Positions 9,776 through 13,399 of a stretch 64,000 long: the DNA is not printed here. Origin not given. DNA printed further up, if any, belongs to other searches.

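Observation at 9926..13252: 1108-aa polytopic membrane protein with a 5-fold repeated '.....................' amphipathic module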

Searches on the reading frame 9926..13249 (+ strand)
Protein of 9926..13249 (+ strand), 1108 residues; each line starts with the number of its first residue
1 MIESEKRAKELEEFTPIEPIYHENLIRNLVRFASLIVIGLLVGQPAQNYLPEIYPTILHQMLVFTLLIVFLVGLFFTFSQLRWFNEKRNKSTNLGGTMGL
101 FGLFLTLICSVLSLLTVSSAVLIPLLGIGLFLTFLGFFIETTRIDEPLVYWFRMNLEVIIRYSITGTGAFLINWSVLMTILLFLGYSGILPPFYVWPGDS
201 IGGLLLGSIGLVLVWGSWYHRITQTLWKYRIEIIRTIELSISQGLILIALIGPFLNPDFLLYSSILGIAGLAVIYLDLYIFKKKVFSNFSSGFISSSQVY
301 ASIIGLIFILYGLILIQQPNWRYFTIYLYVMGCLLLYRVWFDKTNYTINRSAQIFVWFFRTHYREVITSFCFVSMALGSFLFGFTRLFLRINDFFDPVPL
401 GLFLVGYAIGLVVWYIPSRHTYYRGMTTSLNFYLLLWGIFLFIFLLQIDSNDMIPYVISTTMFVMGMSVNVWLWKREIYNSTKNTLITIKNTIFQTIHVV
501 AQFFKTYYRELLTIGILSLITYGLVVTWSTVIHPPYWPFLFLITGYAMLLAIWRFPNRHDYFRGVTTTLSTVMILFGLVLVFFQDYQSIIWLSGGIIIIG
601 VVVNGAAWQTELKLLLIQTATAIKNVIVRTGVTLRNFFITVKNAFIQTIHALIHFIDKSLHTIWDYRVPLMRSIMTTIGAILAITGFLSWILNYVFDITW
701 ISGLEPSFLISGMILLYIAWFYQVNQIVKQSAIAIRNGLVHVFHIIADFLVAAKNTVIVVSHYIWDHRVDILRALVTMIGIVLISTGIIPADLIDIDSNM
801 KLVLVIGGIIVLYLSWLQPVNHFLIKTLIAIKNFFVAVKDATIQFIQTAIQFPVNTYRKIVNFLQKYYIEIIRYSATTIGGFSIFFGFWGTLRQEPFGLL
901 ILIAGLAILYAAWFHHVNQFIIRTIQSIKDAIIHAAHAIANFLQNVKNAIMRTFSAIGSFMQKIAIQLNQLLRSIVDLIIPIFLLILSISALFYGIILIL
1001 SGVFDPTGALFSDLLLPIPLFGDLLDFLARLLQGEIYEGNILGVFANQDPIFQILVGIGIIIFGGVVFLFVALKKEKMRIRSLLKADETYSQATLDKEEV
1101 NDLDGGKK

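Call 6: search_protein_families(library=pfam, proteins=[window:9926-13249:+], max_evalue=1)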
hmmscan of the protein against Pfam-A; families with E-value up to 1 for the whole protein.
window:9926-13249:+ (1108 aa): 1 family
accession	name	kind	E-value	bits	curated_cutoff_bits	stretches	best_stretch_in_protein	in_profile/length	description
PF05392.16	COX7B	-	0.8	9.9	27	0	897-922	37-62/79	Cytochrome C oxidase chain VIIB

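Call 11: find_homologous_proteins(query=window:9926-13249:+)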
Query window:9926-13249:+ (1108 aa): 17 proteins with E <= 0.001 among 8000 candidates.
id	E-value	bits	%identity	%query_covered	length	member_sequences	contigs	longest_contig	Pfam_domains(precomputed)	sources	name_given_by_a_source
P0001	0.0e+0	2418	100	100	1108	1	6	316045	-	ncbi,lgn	ncbi:MAG: hypothetical protein ACFFB2_04610 [Promethearchaeota archaeon]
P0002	0.0e+0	1329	51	85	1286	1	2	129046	-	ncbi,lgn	-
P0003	0.0e+0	1305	54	87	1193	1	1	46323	-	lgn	-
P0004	0.0e+0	1205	48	91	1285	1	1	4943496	-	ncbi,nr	ncbi:MAG: hypothetical protein JSW11_17635 [Candidatus Heimdallarchaeota archaeon]|nr:MAG: hypotheti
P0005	0.0e+0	1203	46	93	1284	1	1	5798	-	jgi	jgi:hypothetical protein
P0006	0.0e+0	1198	46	96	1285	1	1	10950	-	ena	-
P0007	0.0e+0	1149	47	87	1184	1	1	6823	-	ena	-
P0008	0.0e+0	1149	48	87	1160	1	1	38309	-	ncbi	ncbi:MAG: hypothetical protein ACFFAE_03755 [Candidatus Hodarchaeota archaeon]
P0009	0.0e+0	1030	52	46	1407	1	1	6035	-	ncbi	ncbi:MAG: hypothetical protein ACFFDT_11285 [Candidatus Hodarchaeota archaeon]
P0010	6.1e-283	960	40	86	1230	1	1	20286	-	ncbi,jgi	ncbi:MAG: hypothetical protein ACXADY_16660 [Candidatus Hodarchaeales archaeon]|jgi:hypothetical pro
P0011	2.1e-239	816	52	71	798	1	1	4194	-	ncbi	ncbi:MAG: hypothetical protein ACFFDC_19110, partial [Promethearchaeota archaeon]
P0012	3.1e-199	683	40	50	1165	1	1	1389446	-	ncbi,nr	ncbi:MAG: hypothetical protein JSU57_00475 [Candidatus Heimdallarchaeota archaeon]|nr:MAG: hypotheti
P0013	5.8e-176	606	40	50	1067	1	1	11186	-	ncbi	-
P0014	7.7e-136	473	30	56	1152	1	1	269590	-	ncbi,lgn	ncbi:MAG: hypothetical protein ACFFB5_08235 [Promethearchaeota archaeon]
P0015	1.6e-135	472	31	38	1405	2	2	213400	-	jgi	jgi:hypothetical protein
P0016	3.1e-84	302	29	56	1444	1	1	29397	-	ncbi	-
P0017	4.0e-7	47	26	23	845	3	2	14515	-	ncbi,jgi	ncbi:MAG: hypothetical protein ACW981_18490 [Candidatus Hodarchaeales archaeon]|jgi:hypothetical pro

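Call 21: find_encoding_contigs(protein=P0004, flank=8000, max_places=2)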
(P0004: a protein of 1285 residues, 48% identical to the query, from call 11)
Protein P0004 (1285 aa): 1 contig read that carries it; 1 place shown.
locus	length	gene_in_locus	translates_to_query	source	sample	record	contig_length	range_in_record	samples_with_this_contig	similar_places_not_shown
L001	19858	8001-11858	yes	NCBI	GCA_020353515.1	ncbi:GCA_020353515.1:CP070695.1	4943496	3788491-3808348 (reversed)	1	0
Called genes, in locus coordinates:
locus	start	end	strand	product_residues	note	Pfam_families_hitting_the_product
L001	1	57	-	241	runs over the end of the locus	PF00702:Hydrolase, PF12710:HAD, PF13419:HAD_2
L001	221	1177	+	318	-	PF04909:Amidohydro_2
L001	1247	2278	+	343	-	PF01113:DapB_N (weak), PF19328:DAP_DH_C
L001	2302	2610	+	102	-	PF01910:Thiamine_BP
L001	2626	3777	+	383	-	PF01208:URO-D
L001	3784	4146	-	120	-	PF13601:HTH_34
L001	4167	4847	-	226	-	-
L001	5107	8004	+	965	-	PF13229:Beta_helix, PF05048:NosD, PF13229:Beta_helix, PF05048:NosD, PF00754:F5_F8_type_C (faint), PF01108:Tissue_fac (faint)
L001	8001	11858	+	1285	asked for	-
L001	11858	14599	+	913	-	-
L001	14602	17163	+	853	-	PF13229:Beta_helix, PF05048:NosD, PF13229:Beta_helix, PF05048:NosD, PF13229:Beta_helix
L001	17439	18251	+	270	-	PF00106:adh_short, PF08659:KR, PF13561:adh_short_C2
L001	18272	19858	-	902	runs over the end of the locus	PF02687:FtsX, PF12704:MacB_PCD, PF02687:FtsX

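Call 22: find_encoding_contigs(protein=P0002, flank=8000, max_places=1)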
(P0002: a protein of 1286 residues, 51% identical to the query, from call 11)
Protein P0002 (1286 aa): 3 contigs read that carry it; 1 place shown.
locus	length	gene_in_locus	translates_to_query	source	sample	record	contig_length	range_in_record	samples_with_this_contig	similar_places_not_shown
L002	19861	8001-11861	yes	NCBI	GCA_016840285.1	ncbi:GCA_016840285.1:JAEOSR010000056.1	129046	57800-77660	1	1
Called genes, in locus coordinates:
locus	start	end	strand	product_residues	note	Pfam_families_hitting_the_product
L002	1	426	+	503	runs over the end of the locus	PF00370:FGGY_N, PF02782:FGGY_C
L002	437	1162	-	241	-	PF00702:Hydrolase, PF12710:HAD (weak), PF13419:HAD_2, PF13242:Hydrolase_like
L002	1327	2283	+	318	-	PF04909:Amidohydro_2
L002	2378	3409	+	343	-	PF01113:DapB_N (weak), PF19328:DAP_DH_C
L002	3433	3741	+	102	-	PF01910:Thiamine_BP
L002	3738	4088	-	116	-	PF13601:HTH_34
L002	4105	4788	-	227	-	-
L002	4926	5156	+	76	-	-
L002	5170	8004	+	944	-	PF00059:Lectin_C, PF05048:NosD (weak), PF13229:Beta_helix, PF05048:NosD, PF13229:Beta_helix, PF05048:NosD, PF13229:Beta_helix, PF05048:NosD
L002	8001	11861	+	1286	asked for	-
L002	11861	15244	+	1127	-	-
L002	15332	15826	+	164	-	PF13229:Beta_helix (weak)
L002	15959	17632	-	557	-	PF01078:Mg_chelatase (faint), PF02463:SMC_N, PF03193:RsgA_GTPase (faint), PF00005:ABC_tran, PF13304:AAA_21 (weak), PF00005:ABC_tran, PF02463:SMC_N (weak), PF13304:AAA_21, +10 more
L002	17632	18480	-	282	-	PF02361:CbiQ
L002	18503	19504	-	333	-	-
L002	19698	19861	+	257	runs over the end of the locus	PF03372:Exo_endo_phos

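Call 23: find_encoding_contigs(protein=P0012, flank=8000, max_places=1)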
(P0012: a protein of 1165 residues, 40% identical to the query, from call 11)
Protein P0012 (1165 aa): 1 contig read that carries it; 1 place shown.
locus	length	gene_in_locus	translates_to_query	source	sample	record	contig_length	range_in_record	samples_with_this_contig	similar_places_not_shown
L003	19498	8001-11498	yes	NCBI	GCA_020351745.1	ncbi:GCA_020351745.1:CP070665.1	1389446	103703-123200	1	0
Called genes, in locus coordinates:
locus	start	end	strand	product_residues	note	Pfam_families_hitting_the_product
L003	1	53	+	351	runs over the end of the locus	PF03706:LPG_synthase_TM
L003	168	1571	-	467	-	PF04188:Mannosyl_trans2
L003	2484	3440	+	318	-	PF02517:Rce1-like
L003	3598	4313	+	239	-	-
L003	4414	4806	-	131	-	PF00025:Arf, PF00071:Ras, PF08477:Roc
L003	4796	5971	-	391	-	-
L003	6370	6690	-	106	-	PF13601:HTH_34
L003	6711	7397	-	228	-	-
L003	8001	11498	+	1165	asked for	-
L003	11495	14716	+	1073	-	-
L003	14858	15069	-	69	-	-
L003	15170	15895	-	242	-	-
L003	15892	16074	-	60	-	-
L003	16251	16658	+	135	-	PF06271:RDD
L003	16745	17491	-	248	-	PF00005:ABC_tran, PF13304:AAA_21 (faint)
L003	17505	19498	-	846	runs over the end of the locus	PF12704:MacB_PCD (weak), PF02687:FtsX, PF12704:MacB_PCD (weak), PF02687:FtsX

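Call 24: find_encoding_contigs(protein=P0014, flank=8000, max_places=1)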
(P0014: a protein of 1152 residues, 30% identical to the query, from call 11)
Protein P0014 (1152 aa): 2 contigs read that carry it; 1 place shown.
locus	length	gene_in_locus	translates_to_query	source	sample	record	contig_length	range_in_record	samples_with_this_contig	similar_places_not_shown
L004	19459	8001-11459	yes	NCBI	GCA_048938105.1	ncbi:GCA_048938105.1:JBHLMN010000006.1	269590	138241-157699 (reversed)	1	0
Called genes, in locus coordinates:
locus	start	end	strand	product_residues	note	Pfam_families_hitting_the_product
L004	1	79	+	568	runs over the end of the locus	PF05048:NosD (weak), PF13229:Beta_helix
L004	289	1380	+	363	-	-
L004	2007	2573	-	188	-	PF00025:Arf, PF00071:Ras, PF08477:Roc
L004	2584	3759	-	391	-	-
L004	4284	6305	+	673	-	PF00496:SBP_bac_5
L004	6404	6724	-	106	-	PF13601:HTH_34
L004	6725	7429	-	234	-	-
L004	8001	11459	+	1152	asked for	-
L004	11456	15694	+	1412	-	PF13248:Zn_ribbon_3 (weak)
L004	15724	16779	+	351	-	-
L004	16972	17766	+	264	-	PF03372:Exo_endo_phos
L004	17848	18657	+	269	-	PF00106:adh_short, PF08659:KR (weak), PF23441:SDR (weak), PF13561:adh_short_C2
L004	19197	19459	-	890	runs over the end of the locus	PF02687:FtsX, PF12704:MacB_PCD (weak), PF02687:FtsX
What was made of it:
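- Synteny is conserved (calls 21-24).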

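Call 36: predict_structure(alignment_id=A1)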
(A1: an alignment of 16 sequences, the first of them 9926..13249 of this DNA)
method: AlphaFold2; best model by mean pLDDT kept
length: 1108 residues; sequences in the alignment: 16
mean_pLDDT: 55.4   pTM: 0.25
mean pLDDT of the five models: 55.4, 52.8, 51.4, 49.8, 48.5
residues with pLDDT >= 90: 0; 70-90: 115; 50-70: 618; < 50: 375
segments of 3 or more residues with pLDDT < 50: 1-27, 34-36, 38-51, 53-58, 74-92, 114-117, 145-161, 163-166, 186-204, 215-233, 279-294, 340-362, 388-391, 416-424, 448-450, 474-490, 492-507, 533-535, 556-558, 645-649, 651-669, 817-827, 923-943, 952-958, 967-969, 1034-1036, 1080-1108
pLDDT, mean of each block of 10 residues (from residue 1): 32 36 46 48 45 49 51 47 40 58 64 53 61 64 49 44 49 56 47 42 49 47 38 52 68 61 67 56 37 46 71 63 62 60 40 39 54 64 51 54 67 49 52 65 57 59 62 46 43 46 46 58 56 53 64 54 57 65 60 65 60 51 54 55 51 44 44 62 68 57 65 70 60 54 52 52 53 66 72 57 75 58 48 57 57 55 53 62 69 67 70 58 46 43 48 47 48 53 70 77 75 69 63 54 69 73 72 61 42 40 37
secondary structure, 60 per line:
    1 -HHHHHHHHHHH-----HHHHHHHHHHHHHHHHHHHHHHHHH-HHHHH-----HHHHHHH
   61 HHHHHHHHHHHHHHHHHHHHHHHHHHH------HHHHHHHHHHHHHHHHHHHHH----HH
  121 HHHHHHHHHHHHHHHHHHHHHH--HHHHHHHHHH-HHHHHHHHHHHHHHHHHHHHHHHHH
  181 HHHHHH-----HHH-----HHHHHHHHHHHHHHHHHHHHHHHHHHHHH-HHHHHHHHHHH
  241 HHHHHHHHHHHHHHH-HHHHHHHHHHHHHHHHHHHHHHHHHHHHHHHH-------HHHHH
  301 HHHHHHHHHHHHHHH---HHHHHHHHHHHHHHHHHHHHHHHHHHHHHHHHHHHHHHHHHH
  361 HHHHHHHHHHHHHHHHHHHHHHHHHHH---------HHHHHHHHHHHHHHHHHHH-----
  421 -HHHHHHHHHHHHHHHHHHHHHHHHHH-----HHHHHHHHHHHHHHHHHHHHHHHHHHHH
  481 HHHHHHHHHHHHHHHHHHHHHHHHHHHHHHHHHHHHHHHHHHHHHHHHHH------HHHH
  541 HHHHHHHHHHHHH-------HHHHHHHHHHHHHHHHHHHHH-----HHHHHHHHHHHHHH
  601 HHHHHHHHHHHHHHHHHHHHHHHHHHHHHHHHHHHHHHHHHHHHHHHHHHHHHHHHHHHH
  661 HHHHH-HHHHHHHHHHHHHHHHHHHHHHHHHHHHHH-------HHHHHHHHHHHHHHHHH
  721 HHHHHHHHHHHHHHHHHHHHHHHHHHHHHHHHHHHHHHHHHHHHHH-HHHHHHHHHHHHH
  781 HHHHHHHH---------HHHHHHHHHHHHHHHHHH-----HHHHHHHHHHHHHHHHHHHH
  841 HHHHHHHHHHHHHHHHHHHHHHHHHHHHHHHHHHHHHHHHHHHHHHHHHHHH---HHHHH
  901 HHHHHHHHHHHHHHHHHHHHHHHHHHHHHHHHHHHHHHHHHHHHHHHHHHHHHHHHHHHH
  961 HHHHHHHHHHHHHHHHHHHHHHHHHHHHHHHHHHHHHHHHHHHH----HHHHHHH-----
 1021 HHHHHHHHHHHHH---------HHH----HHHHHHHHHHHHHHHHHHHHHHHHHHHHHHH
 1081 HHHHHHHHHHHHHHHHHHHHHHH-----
elements in order (helices of 4 or more, strands of 3 or more residues): H2-12 H18-42 H44-48 H54-87 H94-114 H119-142 H145-154 H156-186 H200-228 H230-255 H257-288 H296-315 H319-387 H397-415 H422-447 H453-530 H537-553 H561-581 H587-665 H667-696 H704-766 H768-788 H798-815 H821-892 H896-1004 H1009-1015 H1021-1033 H1050-1103
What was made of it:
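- Tried and rejected: AF2 with 16 sequences gave pLDDT 55 and pTM 0.25 (call 36).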

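Call 40: search_protein_representatives(alignment_id=A1)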
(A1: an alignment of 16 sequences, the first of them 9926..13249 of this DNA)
Query: 16 sequences, 1196 profile positions. Proteins with E-value up to 0.001 (for the whole library): 65; up to 1e-10: 57; up to 1e-30: 43. The best 65 are listed.
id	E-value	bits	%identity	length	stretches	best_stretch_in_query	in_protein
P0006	0.0e+00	1973.8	-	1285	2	1-829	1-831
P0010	0.0e+00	1563.1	-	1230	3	1-635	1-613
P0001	0.0e+00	1550.5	-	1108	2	1-761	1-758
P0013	0.0e+00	1233.5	-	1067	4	834-1192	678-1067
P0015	0.0e+00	1100.4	-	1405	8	627-990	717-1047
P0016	0.0e+00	1085.7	-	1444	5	675-1195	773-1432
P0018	3.6e-280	949.4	-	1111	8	4-173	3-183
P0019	2.1e-252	857.5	-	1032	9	941-1187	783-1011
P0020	2.9e-242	823.9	-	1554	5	1-486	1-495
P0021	2.8e-213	727.9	-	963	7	10-184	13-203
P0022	7.7e-190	650.2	-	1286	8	1-357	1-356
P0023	8.1e-182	623.7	-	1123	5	7-640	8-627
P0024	2.3e-167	575.8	-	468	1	737-1189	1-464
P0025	5.0e-158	544.9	-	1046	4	6-359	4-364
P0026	1.3e-146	507.0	-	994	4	853-1192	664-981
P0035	9.0e-91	322.1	-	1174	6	681-1187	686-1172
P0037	6.1e-90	319.3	-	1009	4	537-943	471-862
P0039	3.4e-74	267.2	-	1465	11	22-168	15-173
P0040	2.2e-72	261.2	-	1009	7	767-1032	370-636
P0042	1.5e-66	241.9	-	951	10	23-177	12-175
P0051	1.4e-37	146.0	-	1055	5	865-1114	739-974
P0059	2.9e-18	82.0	-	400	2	861-1114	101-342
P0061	8.1e-16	73.8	-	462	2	19-246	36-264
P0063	3.0e-15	72.0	-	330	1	850-1183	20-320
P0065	4.1e-13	64.9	-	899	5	19-173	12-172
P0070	1.1e-09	53.5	-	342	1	1085-1162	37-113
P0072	1.8e-08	49.5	-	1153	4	877-1185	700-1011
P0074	9.2e-05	37.2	-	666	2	1013-1165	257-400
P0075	2.0e-04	36.1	-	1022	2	980-1112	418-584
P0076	9.9e-04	33.8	-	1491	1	901-1088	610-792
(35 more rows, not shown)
